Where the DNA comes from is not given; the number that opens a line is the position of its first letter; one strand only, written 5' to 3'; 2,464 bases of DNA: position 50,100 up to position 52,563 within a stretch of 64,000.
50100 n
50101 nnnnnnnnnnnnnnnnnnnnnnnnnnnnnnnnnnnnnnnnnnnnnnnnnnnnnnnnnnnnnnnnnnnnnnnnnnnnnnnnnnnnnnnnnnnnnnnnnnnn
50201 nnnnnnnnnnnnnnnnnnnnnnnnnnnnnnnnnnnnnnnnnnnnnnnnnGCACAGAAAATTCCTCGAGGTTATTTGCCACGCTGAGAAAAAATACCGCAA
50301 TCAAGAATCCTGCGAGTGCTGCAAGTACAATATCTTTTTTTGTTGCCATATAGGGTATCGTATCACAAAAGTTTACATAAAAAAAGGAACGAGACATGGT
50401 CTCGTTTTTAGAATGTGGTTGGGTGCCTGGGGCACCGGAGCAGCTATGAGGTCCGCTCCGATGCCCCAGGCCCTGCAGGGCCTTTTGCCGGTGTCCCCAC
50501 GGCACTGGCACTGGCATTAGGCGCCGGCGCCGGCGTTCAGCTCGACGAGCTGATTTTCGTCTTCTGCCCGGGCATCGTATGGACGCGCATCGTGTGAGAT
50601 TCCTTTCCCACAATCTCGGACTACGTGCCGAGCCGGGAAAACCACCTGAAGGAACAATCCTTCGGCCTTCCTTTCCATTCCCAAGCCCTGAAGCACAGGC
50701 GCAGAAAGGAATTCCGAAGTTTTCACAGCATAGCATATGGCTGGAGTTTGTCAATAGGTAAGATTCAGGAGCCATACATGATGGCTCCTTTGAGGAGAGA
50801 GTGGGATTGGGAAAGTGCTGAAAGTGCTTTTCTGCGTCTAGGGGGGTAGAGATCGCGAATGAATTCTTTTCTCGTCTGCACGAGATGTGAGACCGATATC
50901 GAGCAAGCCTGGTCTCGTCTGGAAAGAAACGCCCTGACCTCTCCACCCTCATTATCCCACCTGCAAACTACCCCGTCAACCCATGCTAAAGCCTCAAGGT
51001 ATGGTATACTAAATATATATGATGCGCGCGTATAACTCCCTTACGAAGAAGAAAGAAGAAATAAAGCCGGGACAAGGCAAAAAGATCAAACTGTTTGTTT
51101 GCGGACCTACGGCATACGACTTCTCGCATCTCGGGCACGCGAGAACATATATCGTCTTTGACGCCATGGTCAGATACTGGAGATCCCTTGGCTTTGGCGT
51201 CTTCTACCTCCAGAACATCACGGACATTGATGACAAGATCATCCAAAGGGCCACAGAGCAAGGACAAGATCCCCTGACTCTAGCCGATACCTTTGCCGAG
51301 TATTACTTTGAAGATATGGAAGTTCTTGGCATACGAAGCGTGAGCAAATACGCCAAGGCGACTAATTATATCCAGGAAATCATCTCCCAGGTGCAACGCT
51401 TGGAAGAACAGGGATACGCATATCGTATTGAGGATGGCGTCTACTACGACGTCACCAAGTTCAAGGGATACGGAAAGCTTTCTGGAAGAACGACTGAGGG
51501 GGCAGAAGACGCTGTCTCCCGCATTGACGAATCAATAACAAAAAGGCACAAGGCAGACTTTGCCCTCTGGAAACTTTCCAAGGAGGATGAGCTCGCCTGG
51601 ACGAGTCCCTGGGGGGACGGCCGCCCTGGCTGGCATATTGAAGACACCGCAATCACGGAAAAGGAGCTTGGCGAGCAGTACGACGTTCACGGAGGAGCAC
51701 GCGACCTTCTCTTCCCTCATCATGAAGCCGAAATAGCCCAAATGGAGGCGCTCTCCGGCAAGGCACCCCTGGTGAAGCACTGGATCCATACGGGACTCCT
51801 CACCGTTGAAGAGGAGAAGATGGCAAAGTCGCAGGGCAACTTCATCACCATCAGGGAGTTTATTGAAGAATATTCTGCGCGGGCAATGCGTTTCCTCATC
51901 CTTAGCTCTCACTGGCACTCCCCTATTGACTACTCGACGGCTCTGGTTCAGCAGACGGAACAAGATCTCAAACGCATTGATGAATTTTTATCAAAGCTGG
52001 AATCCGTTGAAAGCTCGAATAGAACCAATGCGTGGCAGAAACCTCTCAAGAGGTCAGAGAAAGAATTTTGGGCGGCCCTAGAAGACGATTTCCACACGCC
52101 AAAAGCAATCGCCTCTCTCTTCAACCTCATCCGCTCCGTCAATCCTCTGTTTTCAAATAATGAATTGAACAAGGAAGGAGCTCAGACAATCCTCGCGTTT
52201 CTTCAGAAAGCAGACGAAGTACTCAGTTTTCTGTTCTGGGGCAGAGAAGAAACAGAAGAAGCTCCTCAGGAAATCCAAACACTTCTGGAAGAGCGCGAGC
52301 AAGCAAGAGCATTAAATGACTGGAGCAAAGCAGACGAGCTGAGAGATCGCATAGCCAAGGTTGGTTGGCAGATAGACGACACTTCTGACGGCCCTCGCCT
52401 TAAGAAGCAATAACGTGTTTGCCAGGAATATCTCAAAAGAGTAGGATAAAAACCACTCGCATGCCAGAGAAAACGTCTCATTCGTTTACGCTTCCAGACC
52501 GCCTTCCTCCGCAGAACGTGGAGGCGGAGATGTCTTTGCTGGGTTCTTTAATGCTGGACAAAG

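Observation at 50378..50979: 567-nt promoter-to-terminator unit with no credible ORF directly upstream of gtrA-dnaX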

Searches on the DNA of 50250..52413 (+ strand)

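Call 6: search_rna_families(source=window, start=50250, end=51100, threshold=evalue, max_evalue=10, show_alignments=4)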
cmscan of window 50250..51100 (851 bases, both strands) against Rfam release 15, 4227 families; matches with E-value up to 10: 6.
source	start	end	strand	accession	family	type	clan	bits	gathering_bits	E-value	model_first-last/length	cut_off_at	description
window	50423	50471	+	RF03620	mir-1233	Gene; miRNA;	-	21.6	87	0.47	1-82/82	no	mir-1233 microRNA precursor family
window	50425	50472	-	RF04123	mir-3127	Gene; miRNA;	-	18.6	82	3.1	21-66/87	no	mir-3127 microRNA precursor family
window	50419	50475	+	RF03379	mir-4667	Gene; miRNA;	-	17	68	5.2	1-93/93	no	mir-4667 microRNA precursor family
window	50409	50489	+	RF03479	mir-324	Gene; miRNA;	-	16.6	70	1.4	1-83/83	no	mir-324 microRNA precursor family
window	50409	50483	+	RF02236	asX2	Gene; sRNA;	-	15.4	70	3.3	1-87/87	no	Xanthomonas sRNA asX2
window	50650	50728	-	RF00646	mir-204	Gene; miRNA;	-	13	48.4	5.2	1-89/89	no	mir-204 microRNA precursor family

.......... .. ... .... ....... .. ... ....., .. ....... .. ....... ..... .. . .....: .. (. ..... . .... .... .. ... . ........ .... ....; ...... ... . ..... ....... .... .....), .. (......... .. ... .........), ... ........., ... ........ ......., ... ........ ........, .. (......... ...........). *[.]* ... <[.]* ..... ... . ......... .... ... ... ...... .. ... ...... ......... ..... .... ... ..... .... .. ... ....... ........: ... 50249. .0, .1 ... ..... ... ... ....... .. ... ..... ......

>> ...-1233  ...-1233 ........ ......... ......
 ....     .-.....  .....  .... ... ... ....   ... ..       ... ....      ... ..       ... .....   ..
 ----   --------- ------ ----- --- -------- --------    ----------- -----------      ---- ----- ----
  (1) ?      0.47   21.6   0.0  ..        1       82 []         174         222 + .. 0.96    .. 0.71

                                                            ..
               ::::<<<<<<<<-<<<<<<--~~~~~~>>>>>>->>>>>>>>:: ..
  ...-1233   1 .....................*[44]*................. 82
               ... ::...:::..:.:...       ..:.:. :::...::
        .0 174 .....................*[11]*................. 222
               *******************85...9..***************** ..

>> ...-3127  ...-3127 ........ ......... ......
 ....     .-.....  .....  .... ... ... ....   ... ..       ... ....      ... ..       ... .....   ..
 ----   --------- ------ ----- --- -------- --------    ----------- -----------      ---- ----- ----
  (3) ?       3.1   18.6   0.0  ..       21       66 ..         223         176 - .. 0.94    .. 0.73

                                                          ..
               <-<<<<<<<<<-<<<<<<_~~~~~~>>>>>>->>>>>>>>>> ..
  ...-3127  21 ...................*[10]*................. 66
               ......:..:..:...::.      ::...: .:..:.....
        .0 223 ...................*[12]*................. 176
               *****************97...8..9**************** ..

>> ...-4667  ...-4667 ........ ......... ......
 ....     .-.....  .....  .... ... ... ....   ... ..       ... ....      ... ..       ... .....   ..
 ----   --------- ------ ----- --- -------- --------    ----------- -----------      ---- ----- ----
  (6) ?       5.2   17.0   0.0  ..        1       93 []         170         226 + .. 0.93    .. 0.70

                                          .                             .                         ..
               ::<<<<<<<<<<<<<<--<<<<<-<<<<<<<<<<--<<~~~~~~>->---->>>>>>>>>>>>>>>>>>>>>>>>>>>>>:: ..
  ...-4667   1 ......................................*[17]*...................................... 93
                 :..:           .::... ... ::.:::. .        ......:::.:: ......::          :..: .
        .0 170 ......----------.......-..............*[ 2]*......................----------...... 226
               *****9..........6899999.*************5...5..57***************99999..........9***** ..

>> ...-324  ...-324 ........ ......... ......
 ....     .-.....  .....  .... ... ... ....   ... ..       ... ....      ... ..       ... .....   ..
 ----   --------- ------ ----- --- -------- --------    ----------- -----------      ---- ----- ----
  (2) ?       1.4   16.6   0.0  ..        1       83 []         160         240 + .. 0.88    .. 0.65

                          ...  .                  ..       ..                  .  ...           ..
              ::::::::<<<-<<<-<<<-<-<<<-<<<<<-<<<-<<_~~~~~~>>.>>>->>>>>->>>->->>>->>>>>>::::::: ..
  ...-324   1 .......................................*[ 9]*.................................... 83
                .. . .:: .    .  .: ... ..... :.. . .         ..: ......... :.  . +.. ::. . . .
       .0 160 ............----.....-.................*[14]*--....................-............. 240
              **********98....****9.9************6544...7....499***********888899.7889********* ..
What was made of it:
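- On T-box or other cis-leader of cysS: There is no T-box hit (call 6).
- Closest known: CsrB/RsmZ-type protein-sponge RNAs. Different: No Rfam Csr/Rsm hit in the gap (call 6).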

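Call 30: search_rna_families(sources=[L007, L008, L009, L010, L011], threshold=evalue, max_evalue=1)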
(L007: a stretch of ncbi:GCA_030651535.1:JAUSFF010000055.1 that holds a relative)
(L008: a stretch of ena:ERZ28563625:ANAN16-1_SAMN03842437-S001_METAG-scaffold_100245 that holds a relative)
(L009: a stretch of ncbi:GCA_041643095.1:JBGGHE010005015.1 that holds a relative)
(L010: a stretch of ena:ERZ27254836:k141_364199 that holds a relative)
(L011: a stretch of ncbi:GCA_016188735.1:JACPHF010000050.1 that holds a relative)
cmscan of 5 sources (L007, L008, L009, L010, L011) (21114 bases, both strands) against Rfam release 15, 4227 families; matches with E-value up to 1: 4.
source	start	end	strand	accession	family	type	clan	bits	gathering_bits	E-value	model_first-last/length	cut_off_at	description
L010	54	124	-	RF00005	tRNA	Gene; tRNA;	CL00001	63.7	29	5.7e-12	1-71/71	no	tRNA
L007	98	152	-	RF02843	RefA5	Gene; antisense;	-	26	91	0.23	1-68/68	no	Enterococcus sRNA A5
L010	5924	6039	-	RF00195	RsmY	Gene; sRNA;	CL00106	19.4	57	0.61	1-121/121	no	RsmY RNA family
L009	1587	1656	+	RF00373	RNaseP_arch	Gene; ribozyme;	CL00002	15.9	84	0.72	1-288/288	no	Archaeal RNase P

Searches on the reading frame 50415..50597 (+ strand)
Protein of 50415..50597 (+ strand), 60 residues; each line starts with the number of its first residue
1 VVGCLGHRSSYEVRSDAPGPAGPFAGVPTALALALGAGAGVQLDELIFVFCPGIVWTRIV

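Call 58: search_protein_families(library=pfam, proteins=[window:50415-50597:+], max_evalue=1)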
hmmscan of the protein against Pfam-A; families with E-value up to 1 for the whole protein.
window:50415-50597:+ (60 aa): 0 families

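Call 59: search_protein_families(library=padloc, proteins=[window:50415-50597:+], max_evalue=0.1)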
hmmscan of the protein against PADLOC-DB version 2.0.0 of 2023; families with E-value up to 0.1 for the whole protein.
window:50415-50597:+ (60 aa): 0 families
